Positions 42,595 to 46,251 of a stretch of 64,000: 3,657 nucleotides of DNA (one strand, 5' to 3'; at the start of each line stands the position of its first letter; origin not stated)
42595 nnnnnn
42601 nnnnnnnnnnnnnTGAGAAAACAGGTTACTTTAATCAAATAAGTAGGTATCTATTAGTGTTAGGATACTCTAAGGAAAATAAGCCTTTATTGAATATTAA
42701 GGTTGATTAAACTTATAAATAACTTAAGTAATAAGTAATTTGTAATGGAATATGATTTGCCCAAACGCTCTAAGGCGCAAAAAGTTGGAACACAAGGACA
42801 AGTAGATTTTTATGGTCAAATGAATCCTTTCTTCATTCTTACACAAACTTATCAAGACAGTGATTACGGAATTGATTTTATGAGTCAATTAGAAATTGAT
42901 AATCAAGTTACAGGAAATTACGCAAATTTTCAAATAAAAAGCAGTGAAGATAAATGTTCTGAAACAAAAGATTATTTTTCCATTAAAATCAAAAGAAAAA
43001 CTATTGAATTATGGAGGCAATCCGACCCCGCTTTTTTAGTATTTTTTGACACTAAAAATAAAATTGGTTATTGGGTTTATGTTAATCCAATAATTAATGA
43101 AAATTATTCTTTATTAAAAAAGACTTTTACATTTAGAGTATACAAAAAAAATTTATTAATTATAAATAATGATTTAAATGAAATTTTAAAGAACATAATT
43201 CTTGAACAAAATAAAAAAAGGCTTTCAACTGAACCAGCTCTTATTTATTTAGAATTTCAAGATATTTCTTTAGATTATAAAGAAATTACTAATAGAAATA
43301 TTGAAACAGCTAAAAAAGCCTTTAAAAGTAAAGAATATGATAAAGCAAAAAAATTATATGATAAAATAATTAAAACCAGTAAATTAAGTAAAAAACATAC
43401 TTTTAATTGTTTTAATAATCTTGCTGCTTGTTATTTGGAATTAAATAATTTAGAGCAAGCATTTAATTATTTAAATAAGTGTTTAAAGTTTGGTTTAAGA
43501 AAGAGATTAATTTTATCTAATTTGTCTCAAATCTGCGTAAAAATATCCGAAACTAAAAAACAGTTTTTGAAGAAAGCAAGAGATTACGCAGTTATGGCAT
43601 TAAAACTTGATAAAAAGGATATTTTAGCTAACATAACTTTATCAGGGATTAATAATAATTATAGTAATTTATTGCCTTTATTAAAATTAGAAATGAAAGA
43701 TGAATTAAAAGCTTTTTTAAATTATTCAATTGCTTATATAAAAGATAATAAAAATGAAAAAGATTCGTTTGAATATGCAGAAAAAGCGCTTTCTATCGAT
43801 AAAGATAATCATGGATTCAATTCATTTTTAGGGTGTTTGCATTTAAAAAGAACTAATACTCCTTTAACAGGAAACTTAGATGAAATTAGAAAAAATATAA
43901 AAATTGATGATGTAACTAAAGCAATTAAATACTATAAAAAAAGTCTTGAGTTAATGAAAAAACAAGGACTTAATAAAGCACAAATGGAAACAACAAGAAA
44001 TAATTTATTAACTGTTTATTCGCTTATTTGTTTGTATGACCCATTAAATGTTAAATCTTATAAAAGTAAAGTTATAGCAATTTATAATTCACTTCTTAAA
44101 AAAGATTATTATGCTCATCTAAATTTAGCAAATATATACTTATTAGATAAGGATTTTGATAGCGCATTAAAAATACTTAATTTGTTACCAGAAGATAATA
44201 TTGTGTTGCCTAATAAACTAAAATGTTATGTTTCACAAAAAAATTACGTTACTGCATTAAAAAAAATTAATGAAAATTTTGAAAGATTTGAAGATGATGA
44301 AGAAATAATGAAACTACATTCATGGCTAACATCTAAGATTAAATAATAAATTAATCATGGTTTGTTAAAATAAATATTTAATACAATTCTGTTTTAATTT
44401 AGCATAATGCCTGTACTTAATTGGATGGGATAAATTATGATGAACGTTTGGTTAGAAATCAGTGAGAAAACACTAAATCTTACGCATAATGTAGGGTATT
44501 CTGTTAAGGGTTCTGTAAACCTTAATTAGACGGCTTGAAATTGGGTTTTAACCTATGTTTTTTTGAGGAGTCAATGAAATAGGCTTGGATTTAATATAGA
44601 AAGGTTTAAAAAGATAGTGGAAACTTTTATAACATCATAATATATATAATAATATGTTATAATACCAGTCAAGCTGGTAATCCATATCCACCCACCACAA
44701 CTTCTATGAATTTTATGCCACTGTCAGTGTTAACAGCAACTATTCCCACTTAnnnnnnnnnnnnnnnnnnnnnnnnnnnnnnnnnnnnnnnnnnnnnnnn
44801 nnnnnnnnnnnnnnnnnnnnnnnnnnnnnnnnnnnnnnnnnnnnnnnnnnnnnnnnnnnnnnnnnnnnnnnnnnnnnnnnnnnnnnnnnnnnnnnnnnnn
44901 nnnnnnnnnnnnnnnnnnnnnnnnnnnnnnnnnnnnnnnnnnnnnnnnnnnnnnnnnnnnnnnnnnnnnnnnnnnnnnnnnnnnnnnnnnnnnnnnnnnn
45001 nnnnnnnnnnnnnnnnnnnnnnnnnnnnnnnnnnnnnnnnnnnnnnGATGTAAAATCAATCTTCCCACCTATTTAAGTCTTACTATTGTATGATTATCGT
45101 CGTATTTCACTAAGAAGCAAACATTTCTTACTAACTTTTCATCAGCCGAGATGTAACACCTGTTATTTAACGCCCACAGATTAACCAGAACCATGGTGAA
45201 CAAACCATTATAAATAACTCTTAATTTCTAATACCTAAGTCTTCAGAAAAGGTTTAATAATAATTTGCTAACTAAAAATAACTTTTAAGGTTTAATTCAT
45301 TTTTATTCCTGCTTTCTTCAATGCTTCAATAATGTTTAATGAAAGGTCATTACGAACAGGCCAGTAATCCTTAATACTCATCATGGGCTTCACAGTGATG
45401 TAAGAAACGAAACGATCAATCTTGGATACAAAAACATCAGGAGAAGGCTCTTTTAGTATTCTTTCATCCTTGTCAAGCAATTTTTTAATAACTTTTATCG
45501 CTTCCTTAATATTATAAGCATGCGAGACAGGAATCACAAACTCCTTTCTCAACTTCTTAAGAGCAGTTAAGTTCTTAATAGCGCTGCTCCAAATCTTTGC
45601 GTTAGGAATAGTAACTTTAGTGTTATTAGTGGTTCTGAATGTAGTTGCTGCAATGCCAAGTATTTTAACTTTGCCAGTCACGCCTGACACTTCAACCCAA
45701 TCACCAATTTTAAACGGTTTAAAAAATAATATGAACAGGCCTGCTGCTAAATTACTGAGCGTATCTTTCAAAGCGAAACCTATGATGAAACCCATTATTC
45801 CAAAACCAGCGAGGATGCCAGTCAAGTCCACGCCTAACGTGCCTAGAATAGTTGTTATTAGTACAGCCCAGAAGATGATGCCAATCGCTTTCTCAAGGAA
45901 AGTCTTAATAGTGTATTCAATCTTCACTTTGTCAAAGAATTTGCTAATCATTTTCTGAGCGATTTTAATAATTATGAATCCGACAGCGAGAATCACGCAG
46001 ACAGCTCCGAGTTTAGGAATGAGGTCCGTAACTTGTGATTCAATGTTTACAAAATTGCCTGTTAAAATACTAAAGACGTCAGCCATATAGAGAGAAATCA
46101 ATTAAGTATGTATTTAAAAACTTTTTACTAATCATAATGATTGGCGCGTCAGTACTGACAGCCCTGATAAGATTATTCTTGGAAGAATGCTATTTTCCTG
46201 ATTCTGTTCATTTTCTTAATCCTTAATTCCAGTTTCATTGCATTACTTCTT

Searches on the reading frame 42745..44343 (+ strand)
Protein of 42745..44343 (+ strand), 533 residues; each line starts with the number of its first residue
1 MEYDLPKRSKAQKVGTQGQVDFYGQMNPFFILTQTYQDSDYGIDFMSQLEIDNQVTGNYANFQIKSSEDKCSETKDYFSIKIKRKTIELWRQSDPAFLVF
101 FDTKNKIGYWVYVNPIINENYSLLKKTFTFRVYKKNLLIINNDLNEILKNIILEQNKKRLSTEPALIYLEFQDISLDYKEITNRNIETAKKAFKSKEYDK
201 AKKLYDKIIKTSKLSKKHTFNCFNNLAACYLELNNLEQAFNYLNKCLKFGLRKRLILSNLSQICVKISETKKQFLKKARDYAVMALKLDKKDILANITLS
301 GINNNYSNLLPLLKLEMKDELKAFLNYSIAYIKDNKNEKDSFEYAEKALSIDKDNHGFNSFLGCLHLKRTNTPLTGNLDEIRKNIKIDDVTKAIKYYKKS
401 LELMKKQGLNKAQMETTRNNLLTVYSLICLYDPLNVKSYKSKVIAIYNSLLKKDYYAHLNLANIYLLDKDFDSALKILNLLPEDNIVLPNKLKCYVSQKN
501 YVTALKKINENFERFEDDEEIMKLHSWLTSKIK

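Call 98: search_protein_families(library=pfam, proteins=[window:42745-44343:+], max_evalue=0.00001)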
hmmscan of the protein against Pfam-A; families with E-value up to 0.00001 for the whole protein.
window:42745-44343:+ (533 aa): 6 families
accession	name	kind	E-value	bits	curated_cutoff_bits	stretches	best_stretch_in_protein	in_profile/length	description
PF13424.12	TPR_12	-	1.1e-16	61.3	30.1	1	193-248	14-73/77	Tetratricopeptide repeat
PF14280.11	DUF4365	-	1.6e-12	48.1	24.3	1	31-128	19-119/139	Domain of unknown function (DUF4365)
PF07719.23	TPR_2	-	1.1e-09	38.1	27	0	222-248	3-29/34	Tetratricopeptide repeat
PF14559.12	TPR_19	-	2.6e-08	34.5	25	0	453-485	23-55/68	Tetratricopeptide repeat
PF00515.34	TPR_1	-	6.9e-08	32.4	27.8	0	222-248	3-29/34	Tetratricopeptide repeat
PF13181.12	TPR_8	-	8.1e-07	29.2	25.7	0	223-248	4-29/34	Tetratricopeptide repeat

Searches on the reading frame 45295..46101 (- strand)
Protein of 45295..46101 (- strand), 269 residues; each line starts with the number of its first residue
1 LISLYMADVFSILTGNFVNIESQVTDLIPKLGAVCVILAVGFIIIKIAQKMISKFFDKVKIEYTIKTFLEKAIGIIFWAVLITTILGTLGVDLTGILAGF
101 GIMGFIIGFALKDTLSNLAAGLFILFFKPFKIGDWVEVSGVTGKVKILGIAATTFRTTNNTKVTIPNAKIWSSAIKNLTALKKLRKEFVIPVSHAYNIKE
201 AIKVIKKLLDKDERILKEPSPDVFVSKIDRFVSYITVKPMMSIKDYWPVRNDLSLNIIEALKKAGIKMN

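Call 99: search_protein_families(library=pfam, proteins=[window:45295-46101:-], max_evalue=0.00001)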
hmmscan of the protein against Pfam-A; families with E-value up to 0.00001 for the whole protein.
window:45295-46101:- (269 aa): 3 families
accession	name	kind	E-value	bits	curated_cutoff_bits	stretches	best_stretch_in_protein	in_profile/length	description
PF00924.24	MS_channel_2nd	-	1.1e-24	86.7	20.2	1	113-179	1-67/68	Mechanosensitive ion channel, beta-domain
PF21082.3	MS_channel_3rd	-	2.9e-11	44.1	21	1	187-268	2-88/88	Mechanosensitive ion channel MscS, C-terminal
PF05552.17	MS_channel_1st_1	-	1.5e-07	31.6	22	1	22-62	8-48/50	Mechanosensitive ion channel, conserved TM helix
